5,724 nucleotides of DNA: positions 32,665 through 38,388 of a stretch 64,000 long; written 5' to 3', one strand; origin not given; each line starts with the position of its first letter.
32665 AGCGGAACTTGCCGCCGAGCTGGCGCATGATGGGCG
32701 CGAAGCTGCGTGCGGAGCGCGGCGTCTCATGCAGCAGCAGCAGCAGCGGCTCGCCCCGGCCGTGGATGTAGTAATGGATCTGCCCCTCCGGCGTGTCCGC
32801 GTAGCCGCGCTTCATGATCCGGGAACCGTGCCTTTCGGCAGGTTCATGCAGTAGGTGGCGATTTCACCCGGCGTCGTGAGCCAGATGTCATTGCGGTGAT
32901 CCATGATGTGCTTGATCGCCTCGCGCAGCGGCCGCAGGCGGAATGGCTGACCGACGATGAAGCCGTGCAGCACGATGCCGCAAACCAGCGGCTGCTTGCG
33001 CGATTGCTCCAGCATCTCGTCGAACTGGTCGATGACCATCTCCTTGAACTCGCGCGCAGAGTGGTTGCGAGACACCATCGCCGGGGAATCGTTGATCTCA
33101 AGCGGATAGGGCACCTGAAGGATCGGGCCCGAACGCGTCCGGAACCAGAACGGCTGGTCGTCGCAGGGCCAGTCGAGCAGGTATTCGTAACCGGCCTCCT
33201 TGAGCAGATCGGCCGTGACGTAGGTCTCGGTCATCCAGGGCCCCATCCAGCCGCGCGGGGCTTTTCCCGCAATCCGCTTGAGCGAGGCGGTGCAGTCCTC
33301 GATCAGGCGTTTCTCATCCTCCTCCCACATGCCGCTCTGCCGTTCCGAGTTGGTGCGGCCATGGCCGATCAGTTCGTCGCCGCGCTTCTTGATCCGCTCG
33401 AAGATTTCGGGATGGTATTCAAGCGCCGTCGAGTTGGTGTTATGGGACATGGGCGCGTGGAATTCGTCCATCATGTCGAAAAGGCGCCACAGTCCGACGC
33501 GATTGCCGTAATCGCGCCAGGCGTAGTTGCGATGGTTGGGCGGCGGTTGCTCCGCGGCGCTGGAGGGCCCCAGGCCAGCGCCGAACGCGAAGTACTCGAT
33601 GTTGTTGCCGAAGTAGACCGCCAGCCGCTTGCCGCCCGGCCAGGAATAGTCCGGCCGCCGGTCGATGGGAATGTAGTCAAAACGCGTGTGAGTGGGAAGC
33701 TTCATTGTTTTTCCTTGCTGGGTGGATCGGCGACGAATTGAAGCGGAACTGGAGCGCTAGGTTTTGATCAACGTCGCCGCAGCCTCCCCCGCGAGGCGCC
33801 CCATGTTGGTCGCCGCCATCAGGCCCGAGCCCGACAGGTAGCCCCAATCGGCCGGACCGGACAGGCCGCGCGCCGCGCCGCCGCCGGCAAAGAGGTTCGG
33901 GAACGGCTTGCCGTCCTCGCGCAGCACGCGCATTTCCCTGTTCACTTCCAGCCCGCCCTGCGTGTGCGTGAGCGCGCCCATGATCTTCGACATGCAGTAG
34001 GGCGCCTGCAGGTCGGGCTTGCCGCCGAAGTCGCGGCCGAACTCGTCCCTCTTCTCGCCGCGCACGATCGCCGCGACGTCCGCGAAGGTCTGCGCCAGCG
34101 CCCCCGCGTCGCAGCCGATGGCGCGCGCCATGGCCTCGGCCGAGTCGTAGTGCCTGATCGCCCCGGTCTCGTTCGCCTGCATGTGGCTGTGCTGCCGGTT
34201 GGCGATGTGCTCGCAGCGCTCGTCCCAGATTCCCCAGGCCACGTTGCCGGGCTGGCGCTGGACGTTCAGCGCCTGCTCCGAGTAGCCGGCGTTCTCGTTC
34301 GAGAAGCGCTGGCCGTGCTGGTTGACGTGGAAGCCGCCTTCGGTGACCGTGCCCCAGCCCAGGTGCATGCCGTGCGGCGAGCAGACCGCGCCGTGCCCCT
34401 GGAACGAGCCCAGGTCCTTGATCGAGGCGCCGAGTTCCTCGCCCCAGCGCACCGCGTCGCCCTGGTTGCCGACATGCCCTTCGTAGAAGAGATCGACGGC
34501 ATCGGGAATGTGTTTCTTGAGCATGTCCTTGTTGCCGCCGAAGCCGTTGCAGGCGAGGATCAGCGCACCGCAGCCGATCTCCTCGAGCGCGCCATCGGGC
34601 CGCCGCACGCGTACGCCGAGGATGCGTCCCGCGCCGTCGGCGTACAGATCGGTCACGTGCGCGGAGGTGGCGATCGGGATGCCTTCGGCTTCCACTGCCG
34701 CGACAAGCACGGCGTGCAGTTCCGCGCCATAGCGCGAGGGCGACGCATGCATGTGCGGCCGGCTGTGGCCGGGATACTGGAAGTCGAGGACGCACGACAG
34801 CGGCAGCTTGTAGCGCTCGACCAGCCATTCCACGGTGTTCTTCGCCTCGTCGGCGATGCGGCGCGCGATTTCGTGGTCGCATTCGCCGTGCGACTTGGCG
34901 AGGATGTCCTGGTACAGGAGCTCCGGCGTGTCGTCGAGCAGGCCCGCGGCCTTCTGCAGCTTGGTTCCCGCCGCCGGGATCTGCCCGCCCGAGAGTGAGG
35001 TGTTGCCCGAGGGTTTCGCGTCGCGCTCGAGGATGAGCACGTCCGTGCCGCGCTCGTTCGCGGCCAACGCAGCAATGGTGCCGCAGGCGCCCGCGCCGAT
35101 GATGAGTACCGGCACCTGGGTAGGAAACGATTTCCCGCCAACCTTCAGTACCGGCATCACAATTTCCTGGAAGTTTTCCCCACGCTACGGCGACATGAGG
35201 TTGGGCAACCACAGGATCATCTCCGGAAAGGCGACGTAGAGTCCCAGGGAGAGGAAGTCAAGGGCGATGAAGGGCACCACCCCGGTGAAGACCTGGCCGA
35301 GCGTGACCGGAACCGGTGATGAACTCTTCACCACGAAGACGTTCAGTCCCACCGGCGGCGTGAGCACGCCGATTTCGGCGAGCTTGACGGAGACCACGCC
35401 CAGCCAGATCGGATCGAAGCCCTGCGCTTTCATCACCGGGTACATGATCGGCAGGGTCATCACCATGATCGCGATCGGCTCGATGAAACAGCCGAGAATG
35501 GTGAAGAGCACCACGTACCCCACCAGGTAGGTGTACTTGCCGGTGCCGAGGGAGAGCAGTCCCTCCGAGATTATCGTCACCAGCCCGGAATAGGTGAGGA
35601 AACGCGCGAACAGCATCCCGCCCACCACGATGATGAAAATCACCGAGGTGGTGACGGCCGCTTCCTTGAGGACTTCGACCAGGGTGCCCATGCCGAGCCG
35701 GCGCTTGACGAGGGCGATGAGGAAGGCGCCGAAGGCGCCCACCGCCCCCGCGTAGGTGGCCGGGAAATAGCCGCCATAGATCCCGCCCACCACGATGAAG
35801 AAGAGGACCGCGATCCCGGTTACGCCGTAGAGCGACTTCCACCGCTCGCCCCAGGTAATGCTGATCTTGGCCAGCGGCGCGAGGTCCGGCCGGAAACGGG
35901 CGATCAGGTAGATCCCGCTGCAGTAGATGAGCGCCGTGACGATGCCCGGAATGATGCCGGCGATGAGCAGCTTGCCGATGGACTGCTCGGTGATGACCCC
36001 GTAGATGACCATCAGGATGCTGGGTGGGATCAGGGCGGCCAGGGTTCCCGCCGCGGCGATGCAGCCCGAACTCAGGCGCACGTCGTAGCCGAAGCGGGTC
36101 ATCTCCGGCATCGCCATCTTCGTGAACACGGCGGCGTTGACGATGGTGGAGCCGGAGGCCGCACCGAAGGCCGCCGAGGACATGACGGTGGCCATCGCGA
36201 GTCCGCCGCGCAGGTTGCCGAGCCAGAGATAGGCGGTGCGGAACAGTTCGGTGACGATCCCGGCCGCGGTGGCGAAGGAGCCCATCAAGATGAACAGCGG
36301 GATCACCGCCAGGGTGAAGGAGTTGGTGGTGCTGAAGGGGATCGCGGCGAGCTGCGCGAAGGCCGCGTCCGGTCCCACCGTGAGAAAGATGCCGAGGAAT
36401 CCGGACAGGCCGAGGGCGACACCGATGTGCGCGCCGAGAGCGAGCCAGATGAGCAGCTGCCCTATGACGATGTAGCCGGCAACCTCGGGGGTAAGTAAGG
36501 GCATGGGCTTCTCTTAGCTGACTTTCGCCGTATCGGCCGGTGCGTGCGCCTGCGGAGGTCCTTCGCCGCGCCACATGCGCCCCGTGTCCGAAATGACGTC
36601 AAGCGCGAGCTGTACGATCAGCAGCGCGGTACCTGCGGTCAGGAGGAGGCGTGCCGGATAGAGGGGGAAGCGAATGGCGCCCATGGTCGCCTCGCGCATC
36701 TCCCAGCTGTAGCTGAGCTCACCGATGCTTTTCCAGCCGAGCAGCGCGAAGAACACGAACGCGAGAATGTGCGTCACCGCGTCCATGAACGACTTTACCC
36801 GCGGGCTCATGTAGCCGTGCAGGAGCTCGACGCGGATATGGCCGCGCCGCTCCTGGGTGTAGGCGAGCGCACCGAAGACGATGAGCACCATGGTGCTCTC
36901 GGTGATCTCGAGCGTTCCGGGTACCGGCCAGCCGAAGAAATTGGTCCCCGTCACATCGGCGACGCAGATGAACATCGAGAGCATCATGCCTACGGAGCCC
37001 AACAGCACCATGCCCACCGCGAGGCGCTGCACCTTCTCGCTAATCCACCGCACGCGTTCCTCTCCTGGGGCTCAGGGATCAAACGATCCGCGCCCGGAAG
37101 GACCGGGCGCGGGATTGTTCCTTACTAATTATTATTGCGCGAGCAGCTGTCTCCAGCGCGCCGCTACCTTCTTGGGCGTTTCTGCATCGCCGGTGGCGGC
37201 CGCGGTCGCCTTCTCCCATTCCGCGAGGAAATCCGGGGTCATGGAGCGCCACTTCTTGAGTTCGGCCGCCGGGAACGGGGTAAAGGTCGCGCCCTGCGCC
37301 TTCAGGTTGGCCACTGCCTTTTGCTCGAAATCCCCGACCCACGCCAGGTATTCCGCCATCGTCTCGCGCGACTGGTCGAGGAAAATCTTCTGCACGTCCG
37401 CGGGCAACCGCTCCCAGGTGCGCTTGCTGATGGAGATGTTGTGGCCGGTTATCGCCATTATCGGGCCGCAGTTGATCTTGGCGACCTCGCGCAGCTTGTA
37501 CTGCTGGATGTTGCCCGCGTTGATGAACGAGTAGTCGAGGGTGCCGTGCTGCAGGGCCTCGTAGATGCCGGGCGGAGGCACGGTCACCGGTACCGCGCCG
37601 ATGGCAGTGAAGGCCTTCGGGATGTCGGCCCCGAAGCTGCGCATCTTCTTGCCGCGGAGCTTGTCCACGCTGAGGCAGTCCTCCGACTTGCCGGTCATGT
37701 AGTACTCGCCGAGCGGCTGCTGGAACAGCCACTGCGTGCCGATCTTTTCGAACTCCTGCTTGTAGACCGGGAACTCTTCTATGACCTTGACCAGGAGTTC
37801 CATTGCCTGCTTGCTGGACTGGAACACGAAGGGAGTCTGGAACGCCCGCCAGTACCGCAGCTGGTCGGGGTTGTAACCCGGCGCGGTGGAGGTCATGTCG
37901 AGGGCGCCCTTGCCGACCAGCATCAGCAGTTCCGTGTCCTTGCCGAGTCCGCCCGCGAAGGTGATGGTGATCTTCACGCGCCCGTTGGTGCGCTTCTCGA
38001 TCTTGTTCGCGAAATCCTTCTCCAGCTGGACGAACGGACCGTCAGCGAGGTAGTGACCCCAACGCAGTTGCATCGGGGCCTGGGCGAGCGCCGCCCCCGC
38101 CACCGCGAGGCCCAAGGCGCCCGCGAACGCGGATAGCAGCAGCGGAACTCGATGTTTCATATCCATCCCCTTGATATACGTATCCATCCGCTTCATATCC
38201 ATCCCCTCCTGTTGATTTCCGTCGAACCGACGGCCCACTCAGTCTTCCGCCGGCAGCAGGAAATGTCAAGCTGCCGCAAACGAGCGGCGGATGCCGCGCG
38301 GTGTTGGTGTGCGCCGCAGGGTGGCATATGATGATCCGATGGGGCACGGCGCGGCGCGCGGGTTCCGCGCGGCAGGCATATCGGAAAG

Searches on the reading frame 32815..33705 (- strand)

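Call 39: search_protein_families(library=pfam, max_evalue=0.00001, proteins=[window:32815-33705:-])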
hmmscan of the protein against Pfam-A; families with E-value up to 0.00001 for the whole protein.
window:32815-33705:- (297 aa): 1 family
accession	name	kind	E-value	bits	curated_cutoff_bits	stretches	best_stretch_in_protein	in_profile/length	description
PF01522.26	Polysacc_deac_1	-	8e-06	26.3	23.1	0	65-175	14-123/124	Polysaccharide deacetylase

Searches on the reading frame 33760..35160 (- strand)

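Call 39: search_protein_families(library=pfam, max_evalue=0.00001, proteins=[window:33760-35160:-])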
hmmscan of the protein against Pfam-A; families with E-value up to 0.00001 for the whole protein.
window:33760-35160:- (467 aa): 7 families
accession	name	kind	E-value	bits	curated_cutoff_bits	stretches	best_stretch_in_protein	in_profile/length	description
PF00890.30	FAD_binding_2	-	5.3e-45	154.8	20.4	1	18-435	2-404/414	FAD binding domain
PF01266.30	DAO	-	2.9e-10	40.6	27.9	1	18-209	2-207/353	FAD dependent oxidoreductase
PF12831.13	FAD_oxidored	-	1.8e-07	31.3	27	1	18-197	2-137/416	FAD dependent oxidoreductase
PF03486.20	HI0933_like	-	3.6e-07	30.3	50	0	18-59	3-44/244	HI0933-like protein Rossmann domain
PF01494.25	FAD_binding_3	-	1.5e-06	28.1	22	1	16-209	2-161/349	FAD binding domain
PF07992.20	Pyr_redox_2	-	3.2e-06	27.2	26.1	0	18-101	3-58/291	Pyridine nucleotide-disulphide oxidoreductase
PF13450.12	NAD_binding_8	-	7.7e-06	26.5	21.9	0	20-54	1-35/68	NAD(P)-binding Rossmann-like domain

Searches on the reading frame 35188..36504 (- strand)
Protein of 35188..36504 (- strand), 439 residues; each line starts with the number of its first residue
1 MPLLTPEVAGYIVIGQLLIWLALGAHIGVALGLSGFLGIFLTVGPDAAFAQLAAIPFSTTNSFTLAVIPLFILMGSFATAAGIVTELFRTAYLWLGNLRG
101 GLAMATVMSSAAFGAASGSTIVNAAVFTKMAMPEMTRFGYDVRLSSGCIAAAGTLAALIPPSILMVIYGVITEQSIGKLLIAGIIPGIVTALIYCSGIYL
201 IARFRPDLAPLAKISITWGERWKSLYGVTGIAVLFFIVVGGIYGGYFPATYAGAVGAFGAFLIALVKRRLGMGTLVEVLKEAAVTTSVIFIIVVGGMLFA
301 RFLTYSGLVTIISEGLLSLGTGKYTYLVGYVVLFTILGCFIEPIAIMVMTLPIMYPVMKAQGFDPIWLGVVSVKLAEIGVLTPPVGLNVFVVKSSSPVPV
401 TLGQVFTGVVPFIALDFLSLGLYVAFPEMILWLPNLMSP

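Call 39: search_protein_families(library=pfam, max_evalue=0.00001, proteins=[window:35188-36504:-])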
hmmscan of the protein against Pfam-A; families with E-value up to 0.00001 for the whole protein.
window:35188-36504:- (439 aa): 1 family
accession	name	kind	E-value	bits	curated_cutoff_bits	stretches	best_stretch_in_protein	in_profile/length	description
PF06808.19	DctM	-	4e-81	273.4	23.8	1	16-429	3-413/413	Tripartite ATP-independent periplasmic transporter, DctM component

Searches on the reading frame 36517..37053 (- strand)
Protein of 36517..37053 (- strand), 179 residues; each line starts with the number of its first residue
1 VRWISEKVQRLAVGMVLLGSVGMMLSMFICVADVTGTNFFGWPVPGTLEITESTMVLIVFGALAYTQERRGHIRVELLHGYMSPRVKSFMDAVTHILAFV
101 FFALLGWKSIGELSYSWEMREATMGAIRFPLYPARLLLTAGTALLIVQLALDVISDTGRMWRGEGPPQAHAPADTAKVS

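Call 39: search_protein_families(library=pfam, max_evalue=0.00001, proteins=[window:36517-37053:-])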
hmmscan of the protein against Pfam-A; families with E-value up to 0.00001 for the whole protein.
window:36517-37053:- (179 aa): 1 family
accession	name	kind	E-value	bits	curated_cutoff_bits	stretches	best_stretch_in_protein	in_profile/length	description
PF04290.18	DctQ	-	4.1e-22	78.9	28.3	1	27-156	2-129/132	Tripartite ATP-independent periplasmic transporters, DctQ component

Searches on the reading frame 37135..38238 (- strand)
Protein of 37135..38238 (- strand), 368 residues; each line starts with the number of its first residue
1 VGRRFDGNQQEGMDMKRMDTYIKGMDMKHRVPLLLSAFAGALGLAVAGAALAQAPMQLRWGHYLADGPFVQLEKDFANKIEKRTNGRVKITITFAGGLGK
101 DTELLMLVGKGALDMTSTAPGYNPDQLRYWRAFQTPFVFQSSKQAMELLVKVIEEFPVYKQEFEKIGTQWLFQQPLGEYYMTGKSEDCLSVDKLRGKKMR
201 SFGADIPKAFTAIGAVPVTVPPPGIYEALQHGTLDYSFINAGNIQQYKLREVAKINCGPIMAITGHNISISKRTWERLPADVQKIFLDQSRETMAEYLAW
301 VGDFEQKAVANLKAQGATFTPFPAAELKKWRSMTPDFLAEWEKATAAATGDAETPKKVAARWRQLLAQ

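Call 39: search_protein_families(library=pfam, max_evalue=0.00001, proteins=[window:37135-38238:-])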
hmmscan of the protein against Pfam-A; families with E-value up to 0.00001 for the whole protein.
window:37135-38238:- (368 aa): 1 family
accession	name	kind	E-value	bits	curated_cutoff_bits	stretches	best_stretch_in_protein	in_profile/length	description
PF03480.18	DctP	-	8.9e-38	130.7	23.4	1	74-341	16-283/286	Bacterial extracellular solute-binding protein, family 7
